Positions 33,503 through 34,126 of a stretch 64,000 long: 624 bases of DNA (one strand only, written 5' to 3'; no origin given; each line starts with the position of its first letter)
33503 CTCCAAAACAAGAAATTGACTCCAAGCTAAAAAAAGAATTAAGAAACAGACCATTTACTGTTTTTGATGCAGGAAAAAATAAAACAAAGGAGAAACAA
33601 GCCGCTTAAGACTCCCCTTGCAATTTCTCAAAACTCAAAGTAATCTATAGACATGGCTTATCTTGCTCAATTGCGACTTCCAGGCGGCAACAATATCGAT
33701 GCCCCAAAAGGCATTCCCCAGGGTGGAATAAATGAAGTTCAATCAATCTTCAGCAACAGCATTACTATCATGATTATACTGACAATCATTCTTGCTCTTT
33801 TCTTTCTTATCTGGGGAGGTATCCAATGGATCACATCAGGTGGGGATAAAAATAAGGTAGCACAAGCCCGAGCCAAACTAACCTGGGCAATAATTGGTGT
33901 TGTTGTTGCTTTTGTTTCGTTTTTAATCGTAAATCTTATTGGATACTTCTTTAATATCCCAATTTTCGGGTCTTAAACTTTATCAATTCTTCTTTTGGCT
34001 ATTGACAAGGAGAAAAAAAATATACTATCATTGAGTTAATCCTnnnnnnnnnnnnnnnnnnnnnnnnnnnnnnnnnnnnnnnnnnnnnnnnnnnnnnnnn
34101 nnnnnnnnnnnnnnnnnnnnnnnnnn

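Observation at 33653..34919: Three tandem paralogous small proteins with an invariant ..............-KxxxxxAR loop motif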

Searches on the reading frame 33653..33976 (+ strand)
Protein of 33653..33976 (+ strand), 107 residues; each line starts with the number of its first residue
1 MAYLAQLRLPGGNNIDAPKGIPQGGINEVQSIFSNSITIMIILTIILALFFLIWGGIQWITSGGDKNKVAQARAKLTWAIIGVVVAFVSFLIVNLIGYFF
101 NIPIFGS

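Call 3: search_protein_families(library=pfam, proteins=[window:33653-33976:+], max_evalue=0.1)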
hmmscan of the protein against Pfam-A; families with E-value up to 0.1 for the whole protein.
window:33653-33976:+ (107 aa): 10 families
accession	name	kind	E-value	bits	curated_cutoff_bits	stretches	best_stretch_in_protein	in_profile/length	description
PF18895.5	T4SS_pilin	-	2e-09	37.8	26.6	1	39-96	16-71/71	Type IV secretion system pilin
PF13962.11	PGG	-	0.00054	20.2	24.1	1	1-91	21-113/116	Domain of unknown function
PF09933.14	DUF2165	-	0.0064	17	24.9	1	36-98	62-124/157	Predicted small integral membrane protein (DUF2165)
PF07331.16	TctB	-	0.0078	16.8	29.1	1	39-105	35-98/137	Tripartite tricarboxylate transporter TctB family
PF01127.27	Sdh_cyt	-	0.014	15.9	25.8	1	19-88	50-119/122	Succinate dehydrogenase/Fumarate reductase transmembrane subunit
PF03600.22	CitMHS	-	0.016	14.8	31.9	1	25-103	29-105/336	Citrate transporter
PF11992.13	TgpA_N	-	0.019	14.4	30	1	30-93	117-181/333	TgpA N-terminal domain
PF10724.14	DUF2516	-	0.022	15.5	30.6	1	39-99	7-65/92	Protein of unknown function (DUF2516)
PF04956.18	TrbC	-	0.023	15.3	27.9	1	27-95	35-97/98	TrbC/VIRB2 pilin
PF09973.14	DUF2208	-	0.07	13.2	24.3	1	26-100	80-150/231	Predicted membrane protein (DUF2208)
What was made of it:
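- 33653..33976 (+): P1: 107-aa T4SS_pilin-family hairpin protein. It has no signal peptide and no Cys. PF18895 at 37.8 bits, cutoff 26.6 (call 3).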

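Call 7: search_protein_families(library=ncbifam, proteins=[window:33653-33976:+], max_evalue=0.01)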
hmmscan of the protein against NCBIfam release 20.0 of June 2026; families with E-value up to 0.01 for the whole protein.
window:33653-33976:+ (107 aa): 2 families
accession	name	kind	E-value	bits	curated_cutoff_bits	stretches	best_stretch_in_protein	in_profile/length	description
NF045849.1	ICE_MMCAP2_0565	equivalog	5.7e-07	29.1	40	1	30-96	11-76/80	Mbov_0395 family pilin-like conjugal transfer protein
NF046050.1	CPBP_fam_MroQ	equivalog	0.0028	17.1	270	1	30-99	36-105/243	intramembrane glutamic endopeptidase MroQ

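Call 13: find_related_loci(query=A1, collection=genome_contigs, flank=10000)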
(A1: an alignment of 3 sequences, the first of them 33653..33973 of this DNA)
Query A1 (107 aa) in genome_contigs; peptide patterns used: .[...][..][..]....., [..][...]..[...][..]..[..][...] (x = any residue, [..] = any of these).
371 stretches matched a pattern; 303 encode a relative of the query (tblastn E <= 1e-3); the best 80 are kept; 80 distinct loci.
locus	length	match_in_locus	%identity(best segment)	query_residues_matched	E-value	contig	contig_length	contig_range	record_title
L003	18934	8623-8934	56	1-105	9e-38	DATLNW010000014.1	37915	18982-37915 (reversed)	MAG TPA_asm: Lysobacterales bacterium isolate SMAG_U13810 k141_5069209, whole genome shotgun sequence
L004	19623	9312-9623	59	1-105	3e-37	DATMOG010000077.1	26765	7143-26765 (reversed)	MAG TPA_asm: Candidatus Sulfotelmatobacter sp. isolate SMAG_U12870 k141_713120, whole genome shotgun sequence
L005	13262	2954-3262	59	1-104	2e-36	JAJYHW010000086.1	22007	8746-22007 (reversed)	MAG: bacterium isolate DBS1-3.bin97 NODE_4122_length_22007_cov_1.50914, whole genome shotgun sequence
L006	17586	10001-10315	58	1-106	2e-36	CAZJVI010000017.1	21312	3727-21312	MAG TPA_asm: uncultured Gammaproteobacteria bacterium isolate binchicken_co50_326 genome assembly, contig: NODE_2713_len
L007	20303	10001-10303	64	1-102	2e-36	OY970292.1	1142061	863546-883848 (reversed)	MAG: Candidatus Levybacteria bacterium isolate MFD01916.bin.c.8 genome assembly, chromosome: 1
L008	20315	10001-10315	55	1-106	2e-33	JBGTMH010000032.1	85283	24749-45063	MAG: Patescibacteria group bacterium isolate JTS-RE358 k141_9019075, whole genome shotgun sequence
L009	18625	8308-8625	51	1-107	5e-33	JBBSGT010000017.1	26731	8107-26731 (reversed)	MAG: Candidatus Levyibacteriota bacterium isolate LS2_sbin.47 LS2_sbin.47_K_296793_L_26731_cov_19.9093, whole genome sho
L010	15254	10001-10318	54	1-106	7e-33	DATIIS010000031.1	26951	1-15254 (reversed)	MAG TPA_asm: Candidatus Saccharimonadales bacterium isolate SMAG_U15671 k141_224186, whole genome shotgun sequence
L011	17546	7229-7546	50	1-107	2e-31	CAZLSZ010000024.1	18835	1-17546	MAG TPA_asm: uncultured Gammaproteobacteria bacterium isolate SRP170004_co1_21 genome assembly, contig: NODE_4510_length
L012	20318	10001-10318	53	1-107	7e-31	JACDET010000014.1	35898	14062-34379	MAG: Candidatus Levyibacteriota bacterium isolate MGR_bin367 SD2903_NODE_113_length_35898_cov_1.155992, whole genome sho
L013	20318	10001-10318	51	1-107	6e-31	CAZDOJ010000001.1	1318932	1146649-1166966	MAG TPA_asm: uncultured Gammaproteobacteria bacterium isolate SRP292972_co3_93 genome assembly, contig: NODE_1_length_13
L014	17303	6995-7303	50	1-104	5e-31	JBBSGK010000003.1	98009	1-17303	MAG: Candidatus Levyibacteriota bacterium isolate LS2_sbin.37 LS2_sbin.37_K_31890_L_98009_cov_13.0000, whole genome shot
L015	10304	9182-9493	52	1-105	3e-30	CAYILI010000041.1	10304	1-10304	MAG TPA_asm: uncultured Gammaproteobacteria bacterium isolate ERP119705_co22_367 genome assembly, contig: NODE_5140_leng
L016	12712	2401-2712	50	1-105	3e-29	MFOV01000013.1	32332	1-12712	MAG: Candidatus Levybacteria bacterium RIFCSPLOWO2_01_FULL_39_10 rifcsplowo2_01_scaffold_2854, whole genome shotgun sequ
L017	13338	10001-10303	49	6-106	1e-28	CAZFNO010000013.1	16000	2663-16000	MAG TPA_asm: uncultured Gammaproteobacteria bacterium isolate binchicken_co134_351 genome assembly, contig: NODE_7874_le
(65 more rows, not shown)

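Call 42: search_protein_families(library=pfam, alignment_id=A3, max_evalue=0.1)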
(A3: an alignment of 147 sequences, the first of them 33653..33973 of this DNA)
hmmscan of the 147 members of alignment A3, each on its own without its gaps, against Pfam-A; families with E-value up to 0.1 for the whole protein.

A. member 1, window:33653-33973:+ (107 aa): 10 families
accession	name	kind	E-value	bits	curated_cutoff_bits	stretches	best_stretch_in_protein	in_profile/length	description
PF18895.5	T4SS_pilin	-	2e-09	37.8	26.6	1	39-96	16-71/71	Type IV secretion system pilin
PF13962.11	PGG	-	0.00054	20.2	24.1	1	1-91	21-113/116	Domain of unknown function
PF09933.14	DUF2165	-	0.0064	17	24.9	1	36-98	62-124/157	Predicted small integral membrane protein (DUF2165)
PF07331.16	TctB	-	0.0078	16.8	29.1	1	39-105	35-98/137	Tripartite tricarboxylate transporter TctB family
PF01127.27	Sdh_cyt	-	0.014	15.9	25.8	1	19-88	50-119/122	Succinate dehydrogenase/Fumarate reductase transmembrane subunit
PF03600.22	CitMHS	-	0.016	14.8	31.9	1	25-103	29-105/336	Citrate transporter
PF11992.13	TgpA_N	-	0.019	14.4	30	1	30-93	117-181/333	TgpA N-terminal domain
PF10724.14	DUF2516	-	0.022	15.5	30.6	1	39-99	7-65/92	Protein of unknown function (DUF2516)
PF04956.18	TrbC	-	0.023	15.3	27.9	1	27-95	35-97/98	TrbC/VIRB2 pilin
PF09973.14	DUF2208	-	0.07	13.2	24.3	1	26-100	80-150/231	Predicted membrane protein (DUF2208)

B. families by the number of members that match (of 147 scanned): 120 families (the first 25 are shown)
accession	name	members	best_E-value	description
PF18895.5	T4SS_pilin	147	4e-13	Type IV secretion system pilin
PF04956.18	TrbC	35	7.9e-06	TrbC/VIRB2 pilin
PF09933.14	DUF2165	27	0.0009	Predicted small integral membrane protein (DUF2165)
PF06664.17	WLS-like_TM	25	0.0012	Wntless-like, transmembrane domain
PF19607.4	DUF6112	24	7e-05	Family of unknown function (DUF6112)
PF04306.18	DUF456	15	0.0038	Protein of unknown function (DUF456)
PF01578.25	Cytochrom_C_asm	12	0.00074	Cytochrome C assembly protein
PF00902.23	TatC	12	0.00079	Sec-independent protein translocase protein (TatC)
PF06687.17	SUR7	12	0.0012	SUR7/PalI family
PF05987.18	DUF898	10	0.0023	Bacterial protein of unknown function (DUF898)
PF07331.16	TctB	10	0.0025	Tripartite tricarboxylate transporter TctB family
PF01127.27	Sdh_cyt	8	0.0062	Succinate dehydrogenase/Fumarate reductase transmembrane subunit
PF03994.20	DUF350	7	7.9e-05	Domain of Unknown Function (DUF350)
PF02322.20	Cyt_bd_oxida_II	6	2.9e-06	Cytochrome bd terminal oxidase subunit II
PF13962.11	PGG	6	0.00054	Domain of unknown function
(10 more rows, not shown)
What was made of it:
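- On Pfam PF18895 T4SS_pilin: All 147 sampled relatives also match (call 42).
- On TrbC/VirB2 pilin (PF04956): 35 of 147 relatives hit at E <= 0.1, with best E 7.9e-06 (call 42).
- All 147 sampled relatives hit PF18895 (call 42).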

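Call 43: search_protein_families(library=ncbifam, alignment_id=A3, max_evalue=0.01)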
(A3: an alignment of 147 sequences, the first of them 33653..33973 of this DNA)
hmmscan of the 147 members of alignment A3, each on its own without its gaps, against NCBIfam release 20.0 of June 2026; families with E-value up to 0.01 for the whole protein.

A. member 1, window:33653-33973:+ (107 aa): 2 families
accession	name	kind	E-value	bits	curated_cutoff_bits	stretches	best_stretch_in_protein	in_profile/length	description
NF045849.1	ICE_MMCAP2_0565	equivalog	5.7e-07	29.1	40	1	30-96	11-76/80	Mbov_0395 family pilin-like conjugal transfer protein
NF046050.1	CPBP_fam_MroQ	equivalog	0.0028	17.1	270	1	30-99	36-105/243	intramembrane glutamic endopeptidase MroQ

B. families by the number of members that match (of 147 scanned): 28 families (the first 25 are shown)
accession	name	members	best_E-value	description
NF045849.1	ICE_MMCAP2_0565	138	4.5e-10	Mbov_0395 family pilin-like conjugal transfer protein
NF045848.1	MMCAP2_0566_fam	23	8.7e-05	MMCAP2_0566 family conjugal transfer protein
NF046050.1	CPBP_fam_MroQ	8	0.0012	intramembrane glutamic endopeptidase MroQ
TIGR02970.1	succ_dehyd_cytB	4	0.0019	succinate dehydrogenase, cytochrome b556 subunit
NF045889.1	ICE_Mbov_0396_TM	2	5.4e-05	Mbov_0396 family ICE element transmembrane protein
NF045610.1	acin_4_helix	2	0.00042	putative four-helix membrane protein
NF002765.0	PRK02833.1-3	2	0.0011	phosphate-starvation-inducible protein PsiE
NF007577.0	PRK10209.1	2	0.0059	HdeD family acid-resistance protein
NF041043.1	BPSS1780_fam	1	1.2e-06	BPSS1780 family membrane protein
NF003977.1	PRK05470.1-1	1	0.00019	fumarate reductase subunit FrdD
TIGR00203.1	cydB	1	0.0003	cytochrome d ubiquinol oxidase subunit II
NF004503.0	PRK05846.2-2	1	0.00039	NADH-quinone oxidoreductase subunit M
NF001391.0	PRK00281.1-5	1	0.00074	undecaprenyl-diphosphate phosphatase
NF002098.0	PRK00943.1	1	0.003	selenide, water dikinase SelD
NF012186.0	tet_MFS_D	1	0.0032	tetracycline efflux MFS transporter Tet(D)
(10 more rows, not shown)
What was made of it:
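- On NCBIfam NF045849 Mbov_0395 pilin-like conjugal transfer protein: 138 of 147 relatives match at E <= 0.01 (call 43).
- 138 of 147 relatives hit it, with best E 4.5e-10 (calls 7, 43).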

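Call 55: search_protein_families(library=phrogs, proteins=[window:33653-33973:+], max_evalue=0.01)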
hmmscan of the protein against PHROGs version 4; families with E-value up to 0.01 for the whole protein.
window:33653-33973:+ (107 aa): 0 families
